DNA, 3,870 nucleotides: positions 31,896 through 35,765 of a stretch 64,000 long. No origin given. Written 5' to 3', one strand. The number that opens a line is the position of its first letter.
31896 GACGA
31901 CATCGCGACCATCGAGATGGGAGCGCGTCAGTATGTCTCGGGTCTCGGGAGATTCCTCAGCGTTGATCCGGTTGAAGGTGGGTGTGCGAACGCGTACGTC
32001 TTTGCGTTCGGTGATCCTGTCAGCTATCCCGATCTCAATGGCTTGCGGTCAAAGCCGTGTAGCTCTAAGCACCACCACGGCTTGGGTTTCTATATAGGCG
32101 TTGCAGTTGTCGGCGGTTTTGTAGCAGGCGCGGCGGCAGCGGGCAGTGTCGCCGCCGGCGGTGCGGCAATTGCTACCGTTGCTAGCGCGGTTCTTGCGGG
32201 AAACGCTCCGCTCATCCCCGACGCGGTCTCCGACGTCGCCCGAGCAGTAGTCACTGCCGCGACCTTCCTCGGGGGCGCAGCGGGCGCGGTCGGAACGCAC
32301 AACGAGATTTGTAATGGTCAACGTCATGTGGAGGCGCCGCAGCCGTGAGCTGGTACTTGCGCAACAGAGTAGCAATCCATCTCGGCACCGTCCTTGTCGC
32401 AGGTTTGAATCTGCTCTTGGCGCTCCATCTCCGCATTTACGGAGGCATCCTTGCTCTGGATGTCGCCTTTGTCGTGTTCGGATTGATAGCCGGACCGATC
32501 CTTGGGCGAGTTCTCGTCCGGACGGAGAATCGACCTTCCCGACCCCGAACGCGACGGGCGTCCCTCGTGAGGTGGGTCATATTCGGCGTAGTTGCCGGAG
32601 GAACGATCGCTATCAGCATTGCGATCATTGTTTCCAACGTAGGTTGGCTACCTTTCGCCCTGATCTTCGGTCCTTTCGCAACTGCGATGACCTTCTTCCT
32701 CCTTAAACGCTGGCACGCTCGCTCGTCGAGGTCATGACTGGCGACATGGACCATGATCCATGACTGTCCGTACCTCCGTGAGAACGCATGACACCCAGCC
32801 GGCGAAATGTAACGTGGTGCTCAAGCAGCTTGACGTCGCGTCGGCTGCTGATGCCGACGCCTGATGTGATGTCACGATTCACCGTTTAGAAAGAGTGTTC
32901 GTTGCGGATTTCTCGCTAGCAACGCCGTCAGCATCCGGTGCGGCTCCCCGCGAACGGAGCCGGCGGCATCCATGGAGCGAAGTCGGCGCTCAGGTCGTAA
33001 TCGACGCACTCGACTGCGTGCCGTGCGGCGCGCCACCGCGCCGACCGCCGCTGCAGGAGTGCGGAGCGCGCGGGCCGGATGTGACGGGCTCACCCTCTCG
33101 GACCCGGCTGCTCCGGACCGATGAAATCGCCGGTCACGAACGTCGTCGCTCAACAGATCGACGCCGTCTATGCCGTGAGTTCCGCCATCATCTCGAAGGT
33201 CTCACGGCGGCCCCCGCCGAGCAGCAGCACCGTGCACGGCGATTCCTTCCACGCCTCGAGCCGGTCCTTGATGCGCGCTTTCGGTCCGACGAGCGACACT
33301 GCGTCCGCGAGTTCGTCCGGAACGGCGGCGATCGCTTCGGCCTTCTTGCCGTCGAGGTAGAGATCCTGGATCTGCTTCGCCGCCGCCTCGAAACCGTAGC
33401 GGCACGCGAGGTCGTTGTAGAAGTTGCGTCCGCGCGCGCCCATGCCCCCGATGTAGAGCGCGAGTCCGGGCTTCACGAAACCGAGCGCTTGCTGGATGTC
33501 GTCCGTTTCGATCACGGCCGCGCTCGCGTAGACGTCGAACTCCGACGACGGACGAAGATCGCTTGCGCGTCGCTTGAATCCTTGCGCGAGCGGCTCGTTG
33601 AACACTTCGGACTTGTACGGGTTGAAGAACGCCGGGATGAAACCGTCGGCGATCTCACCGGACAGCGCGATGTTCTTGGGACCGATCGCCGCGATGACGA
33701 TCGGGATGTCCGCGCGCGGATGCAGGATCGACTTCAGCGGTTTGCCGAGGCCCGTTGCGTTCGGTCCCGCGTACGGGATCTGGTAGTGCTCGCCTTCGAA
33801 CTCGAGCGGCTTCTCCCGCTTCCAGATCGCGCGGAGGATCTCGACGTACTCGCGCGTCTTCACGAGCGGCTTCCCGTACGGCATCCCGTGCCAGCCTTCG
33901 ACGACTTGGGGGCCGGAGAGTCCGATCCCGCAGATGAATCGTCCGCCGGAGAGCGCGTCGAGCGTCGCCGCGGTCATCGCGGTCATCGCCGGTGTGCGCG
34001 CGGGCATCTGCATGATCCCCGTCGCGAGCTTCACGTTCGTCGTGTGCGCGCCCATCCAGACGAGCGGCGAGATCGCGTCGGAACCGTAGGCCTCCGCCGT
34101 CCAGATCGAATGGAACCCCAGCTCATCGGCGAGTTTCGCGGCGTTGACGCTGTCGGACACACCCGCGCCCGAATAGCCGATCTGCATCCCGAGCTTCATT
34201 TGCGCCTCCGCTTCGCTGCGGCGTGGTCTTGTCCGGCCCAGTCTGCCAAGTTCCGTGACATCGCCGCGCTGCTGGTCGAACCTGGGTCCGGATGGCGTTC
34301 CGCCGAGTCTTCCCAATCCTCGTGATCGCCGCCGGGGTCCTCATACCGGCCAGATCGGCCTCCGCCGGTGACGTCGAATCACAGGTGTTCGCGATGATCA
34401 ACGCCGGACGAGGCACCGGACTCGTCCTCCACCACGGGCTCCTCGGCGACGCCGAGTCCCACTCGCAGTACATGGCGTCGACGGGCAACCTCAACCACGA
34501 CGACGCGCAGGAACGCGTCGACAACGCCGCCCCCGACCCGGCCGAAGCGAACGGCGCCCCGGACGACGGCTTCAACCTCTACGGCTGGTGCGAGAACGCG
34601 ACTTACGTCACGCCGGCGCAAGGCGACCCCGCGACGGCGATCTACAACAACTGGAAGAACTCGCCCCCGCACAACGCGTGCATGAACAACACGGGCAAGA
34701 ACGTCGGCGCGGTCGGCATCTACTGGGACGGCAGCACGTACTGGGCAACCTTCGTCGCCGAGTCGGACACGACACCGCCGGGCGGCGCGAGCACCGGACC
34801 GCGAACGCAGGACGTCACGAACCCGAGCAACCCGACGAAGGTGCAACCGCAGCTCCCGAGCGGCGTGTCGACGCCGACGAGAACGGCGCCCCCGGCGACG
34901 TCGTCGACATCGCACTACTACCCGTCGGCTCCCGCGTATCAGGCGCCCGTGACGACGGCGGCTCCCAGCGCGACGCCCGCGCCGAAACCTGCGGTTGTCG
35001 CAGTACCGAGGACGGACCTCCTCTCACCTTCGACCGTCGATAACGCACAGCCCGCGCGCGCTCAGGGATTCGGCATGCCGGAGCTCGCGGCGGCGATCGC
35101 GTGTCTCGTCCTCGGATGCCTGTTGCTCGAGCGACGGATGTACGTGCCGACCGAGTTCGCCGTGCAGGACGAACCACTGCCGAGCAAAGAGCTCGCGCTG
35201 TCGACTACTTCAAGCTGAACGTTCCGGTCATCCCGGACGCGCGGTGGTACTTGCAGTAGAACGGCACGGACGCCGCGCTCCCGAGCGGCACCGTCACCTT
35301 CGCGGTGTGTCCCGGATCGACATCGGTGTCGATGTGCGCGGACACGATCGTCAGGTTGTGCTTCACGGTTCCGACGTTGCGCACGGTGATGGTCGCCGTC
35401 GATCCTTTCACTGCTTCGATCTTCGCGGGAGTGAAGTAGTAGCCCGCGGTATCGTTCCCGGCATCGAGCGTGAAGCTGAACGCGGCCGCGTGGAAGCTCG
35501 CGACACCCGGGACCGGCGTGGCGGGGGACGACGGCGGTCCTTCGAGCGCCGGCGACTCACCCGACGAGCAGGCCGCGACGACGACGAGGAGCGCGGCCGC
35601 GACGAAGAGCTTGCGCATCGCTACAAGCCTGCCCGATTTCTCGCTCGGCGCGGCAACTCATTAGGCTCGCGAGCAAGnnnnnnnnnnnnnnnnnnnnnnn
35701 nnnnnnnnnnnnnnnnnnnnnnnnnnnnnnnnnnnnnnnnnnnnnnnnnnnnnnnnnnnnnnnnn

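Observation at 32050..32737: Gly/Ala-rich hydrophobic C-terminal toxin tip plus polytopic membrane immunity candidate: a membrane-targeting toxin-immunity pair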

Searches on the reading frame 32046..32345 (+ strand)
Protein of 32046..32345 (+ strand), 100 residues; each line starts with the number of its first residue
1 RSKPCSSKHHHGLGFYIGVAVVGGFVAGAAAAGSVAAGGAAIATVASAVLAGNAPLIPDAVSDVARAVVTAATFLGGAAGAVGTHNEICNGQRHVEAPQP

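Call 5: search_protein_families(library=pfam, proteins=[window:32046-32345:+], max_evalue=1)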
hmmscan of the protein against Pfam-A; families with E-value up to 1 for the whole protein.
window:32046-32345:+ (100 aa): 0 families
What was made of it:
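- On Tse5-CT / Tsi5: There is no PAAR or VgrG Pfam hit in the protein (call 5).
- On Pfam glycine-zipper families (Gly-zipper_Omp, Gly-zipper_OmpA, Gly-zipper_YMGG, Rick_17kDa_Anti): No Pfam family matches the tip at E up to 1 (call 5).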

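Call 6: search_protein_families(library=ncbifam, proteins=[window:32046-32345:+], max_evalue=1)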
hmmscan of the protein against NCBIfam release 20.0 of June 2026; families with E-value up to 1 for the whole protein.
window:32046-32345:+ (100 aa): 0 families

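Call 9: find_homologous_proteins(query=window:32046-32345:+, max_evalue=0.01)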
Query seq(100 aa): 3763 candidates shared short words with the query, none scored E <= 0.01.

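Call 27: search_protein_representatives(protein=window:32046-32345:+)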
Query: 100 residues. Proteins with E-value up to 0.001 (for the whole library): 1; up to 1e-10: 1; up to 1e-30: 1. The best 1 are listed.
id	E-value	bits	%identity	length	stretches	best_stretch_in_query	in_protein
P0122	1.5e-51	188.5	100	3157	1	1-100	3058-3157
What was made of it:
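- On Tse5-CT / Tsi5: Full HMMER against 1.84 billion representatives returns only the query's own protein (call 27).
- Closest known: CDI ionophore toxins. Different: The present tip is 100 aa with two or three helices, and no similarity was found (call 27).
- No toxicity evidence and no homologues exist (calls 9, 27).
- Tried and rejected: I used the word-indexed 5.8-billion database (call 9) and full HMMER over 1.84 billion representatives (call 27).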

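Call 28: find_encoding_contigs(protein=P0122, flank=3000, max_places=3)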
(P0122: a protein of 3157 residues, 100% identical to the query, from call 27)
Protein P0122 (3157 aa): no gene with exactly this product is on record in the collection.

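Call 35: predict_structure(protein=window:32046-32345:+)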
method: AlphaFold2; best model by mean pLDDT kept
length: 100 residues; sequences in the alignment: 1
mean_pLDDT: 63.3   pTM: 0.38
mean pLDDT of the five models: 63.3, 60.0, 57.0, 55.7, 53.8
residues with pLDDT >= 90: 0; 70-90: 26; 50-70: 67; < 50: 7
segments of 3 or more residues with pLDDT < 50: 97-100
pLDDT, mean of each block of 10 residues (from residue 1): 53 66 71 63 67 61 72 68 58 52
secondary structure, 60 per line:
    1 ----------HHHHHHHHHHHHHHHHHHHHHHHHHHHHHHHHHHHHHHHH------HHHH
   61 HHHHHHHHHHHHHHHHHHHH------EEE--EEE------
elements in order: H11-50 H57-80 E87-89 E92-94
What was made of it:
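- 32046..32345 (+): C-terminal tip (aa 3144-3243, 100 aa). In tip numbering: polar Cys/His linker (1-11), uniformly hydrophobic Gly/Ala/Val segment (12-52), NAPLIP turn, amphipathic-to-hydrophobic helix (57-83), and polar Cys/His tail (84-100). AlphaFold2 single-sequence model has helices 11-50 and 57-80 at pLDDT 63 (call 35).
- On CDI ionophore toxins: The tip is 100 aa with two predicted helices (call 35).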

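Call 39: search_solved_structures(query=window:32046-32345:+, max_evalue=10, show_alignments=2)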
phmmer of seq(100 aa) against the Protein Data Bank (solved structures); distinct sequences matched with E-value up to 10: 3.
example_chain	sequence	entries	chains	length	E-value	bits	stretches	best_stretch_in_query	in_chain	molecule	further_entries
9ju5_A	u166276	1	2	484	0.16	15.4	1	25-80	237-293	Aldehyde dehydrogenase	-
9ux0_A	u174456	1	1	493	0.23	14.9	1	23-90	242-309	Cation transporter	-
6pe4_Q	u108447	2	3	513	0.39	14.2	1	23-90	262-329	Cation transporter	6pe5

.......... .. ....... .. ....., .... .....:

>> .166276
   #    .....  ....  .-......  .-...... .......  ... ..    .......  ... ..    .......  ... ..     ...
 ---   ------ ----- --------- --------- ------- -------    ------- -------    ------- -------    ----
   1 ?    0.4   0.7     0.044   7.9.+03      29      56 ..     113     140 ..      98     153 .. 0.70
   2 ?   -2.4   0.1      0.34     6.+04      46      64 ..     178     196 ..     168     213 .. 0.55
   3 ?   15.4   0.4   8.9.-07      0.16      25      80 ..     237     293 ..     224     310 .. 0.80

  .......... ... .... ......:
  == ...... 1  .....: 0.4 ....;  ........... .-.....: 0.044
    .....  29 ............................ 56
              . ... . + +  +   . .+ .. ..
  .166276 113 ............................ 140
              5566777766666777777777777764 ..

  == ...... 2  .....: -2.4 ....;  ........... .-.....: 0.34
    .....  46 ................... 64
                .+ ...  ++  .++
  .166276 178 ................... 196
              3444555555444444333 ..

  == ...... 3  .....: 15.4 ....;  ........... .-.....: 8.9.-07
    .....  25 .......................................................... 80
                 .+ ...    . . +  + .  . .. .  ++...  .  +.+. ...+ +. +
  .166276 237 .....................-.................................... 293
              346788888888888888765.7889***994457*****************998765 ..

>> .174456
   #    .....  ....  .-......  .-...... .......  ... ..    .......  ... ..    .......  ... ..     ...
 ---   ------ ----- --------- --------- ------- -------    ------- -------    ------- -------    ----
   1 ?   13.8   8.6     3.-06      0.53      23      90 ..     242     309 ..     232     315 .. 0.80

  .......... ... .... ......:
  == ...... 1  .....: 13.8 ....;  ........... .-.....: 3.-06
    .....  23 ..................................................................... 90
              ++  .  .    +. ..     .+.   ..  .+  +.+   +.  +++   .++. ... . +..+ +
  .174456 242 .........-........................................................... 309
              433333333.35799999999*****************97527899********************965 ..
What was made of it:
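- It has no enzymatic family match (calls 5, 6, 27, 39).
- Tried and rejected: This is not significant and was treated as compositional (call 39).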

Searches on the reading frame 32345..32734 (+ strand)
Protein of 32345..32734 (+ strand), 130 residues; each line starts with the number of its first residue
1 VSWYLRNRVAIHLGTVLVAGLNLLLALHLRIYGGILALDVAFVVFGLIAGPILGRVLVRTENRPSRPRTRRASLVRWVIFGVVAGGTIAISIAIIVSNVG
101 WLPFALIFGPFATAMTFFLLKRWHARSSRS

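Call 5: search_protein_families(library=pfam, proteins=[window:32345-32734:+], max_evalue=1)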
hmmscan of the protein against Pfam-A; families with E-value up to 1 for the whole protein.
window:32345-32734:+ (130 aa): 0 families

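Call 6: search_protein_families(library=ncbifam, proteins=[window:32345-32734:+], max_evalue=1)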
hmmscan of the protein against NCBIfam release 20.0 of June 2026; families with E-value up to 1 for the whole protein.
window:32345-32734:+ (130 aa): 1 family
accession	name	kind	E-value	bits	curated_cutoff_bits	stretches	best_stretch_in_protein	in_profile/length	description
NF004525.0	PRK05870.1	equivalog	0.11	12.4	285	1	14-52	104-142/249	enoyl-CoA hydratase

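Call 7: find_encoding_contigs(protein=window:32345-32734:+, flank=10000, max_places=6)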
Protein window:32345-32734:+ (130 aa): no gene with exactly this product is on record in the collection.

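Call 10: find_homologous_proteins(query=window:32345-32734:+, max_evalue=0.01)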
Query seq(130 aa) (130 aa): 1 proteins with E <= 0.01 among 106 candidates.
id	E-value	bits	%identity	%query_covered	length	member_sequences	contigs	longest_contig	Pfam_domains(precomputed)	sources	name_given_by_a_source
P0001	3.1e-75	268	100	100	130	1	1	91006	-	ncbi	-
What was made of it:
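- There are no homologues, so there is no conservation or co-variation evidence that tip and ORF evolve as a pair (calls 9, 10, 27).
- Tried and rejected: The homologue search for the immunity ORF found only itself (call 10).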

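Call 11: find_encoding_contigs(protein=P0001, flank=10000, max_places=5)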
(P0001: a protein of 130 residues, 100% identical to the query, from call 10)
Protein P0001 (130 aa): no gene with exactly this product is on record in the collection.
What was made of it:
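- Tried and rejected: The exact-sequence contig look-ups failed (calls 7, 11, 28), so the source record and organism could not be retrieved.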

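Call 40: search_solved_structures(query=P0001, max_evalue=10, show_alignments=2)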
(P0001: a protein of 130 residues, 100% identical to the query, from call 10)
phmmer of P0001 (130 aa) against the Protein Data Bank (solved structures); distinct sequences matched with E-value up to 10: 0.
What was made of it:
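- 32345..32737 (+): Candidate immunity gene: a 130-aa, four-helix integral membrane protein. Its start overlaps the RHS stop codon (GTGA). Predicted topology is N-in/C-in, with a basic cytoplasmic loop at aa 56-76. No family or PDB match (calls 5, 6, 40).
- On Tse5-CT / Tsi5: The immunity candidate hits only itself (calls 10, 40).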

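Call 50: predict_structure(protein=P0001)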
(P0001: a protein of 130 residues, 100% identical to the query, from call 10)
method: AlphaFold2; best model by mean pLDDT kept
length: 130 residues; sequences in the alignment: 1
mean_pLDDT: 62.0   pTM: 0.31
mean pLDDT of the five models: 62.0, 61.2, 58.2, 54.8, 51.7
residues with pLDDT >= 90: 0; 70-90: 18; 50-70: 108; < 50: 4
segments of 3 or more residues with pLDDT < 50: none
pLDDT, mean of each block of 10 residues (from residue 1): 64 71 66 55 62 60 57 61 63 55 55 70 66
secondary structure, 60 per line:
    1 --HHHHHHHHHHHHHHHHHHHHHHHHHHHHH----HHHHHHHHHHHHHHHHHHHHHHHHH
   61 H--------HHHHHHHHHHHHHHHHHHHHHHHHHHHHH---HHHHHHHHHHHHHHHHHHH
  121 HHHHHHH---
elements in order: H3-31 H36-61 H70-98 H102-127
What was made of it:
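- The structure models have low confidence (pLDDT 62-63, calls 35 and 50).
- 32345..32737 (+): AlphaFold2 helices at 3-31, 36-61, 70-98 and 102-127 (call 50).
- Checked: AlphaFold2 predicts four helices (call 50).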

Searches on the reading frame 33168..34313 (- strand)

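Call 41: search_protein_families(library=pfam, proteins=[window:33168-34313:-], max_evalue=0.001)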
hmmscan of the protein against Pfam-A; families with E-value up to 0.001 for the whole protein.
window:33168-34313:- (381 aa): 1 family
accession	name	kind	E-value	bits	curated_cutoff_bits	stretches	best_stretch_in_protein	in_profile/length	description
PF00296.26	Bac_luciferase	-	1e-71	242.3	27.9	1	43-358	13-310/314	Luciferase-like monooxygenase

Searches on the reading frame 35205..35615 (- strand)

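Call 41: search_protein_families(library=pfam, proteins=[window:35205-35615:-], max_evalue=0.001)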
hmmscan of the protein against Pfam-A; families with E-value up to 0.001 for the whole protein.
window:35205-35615:- (136 aa): 2 families
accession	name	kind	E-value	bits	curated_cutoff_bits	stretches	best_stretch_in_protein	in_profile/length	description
PF13473.12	Cupredoxin_1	-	1.8e-09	38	27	1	60-129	31-98/104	Cupredoxin-like domain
PF00127.26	Copper-bind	-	0.00019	22.2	21.2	0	55-135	8-98/99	Copper binding proteins, plastocyanin/azurin family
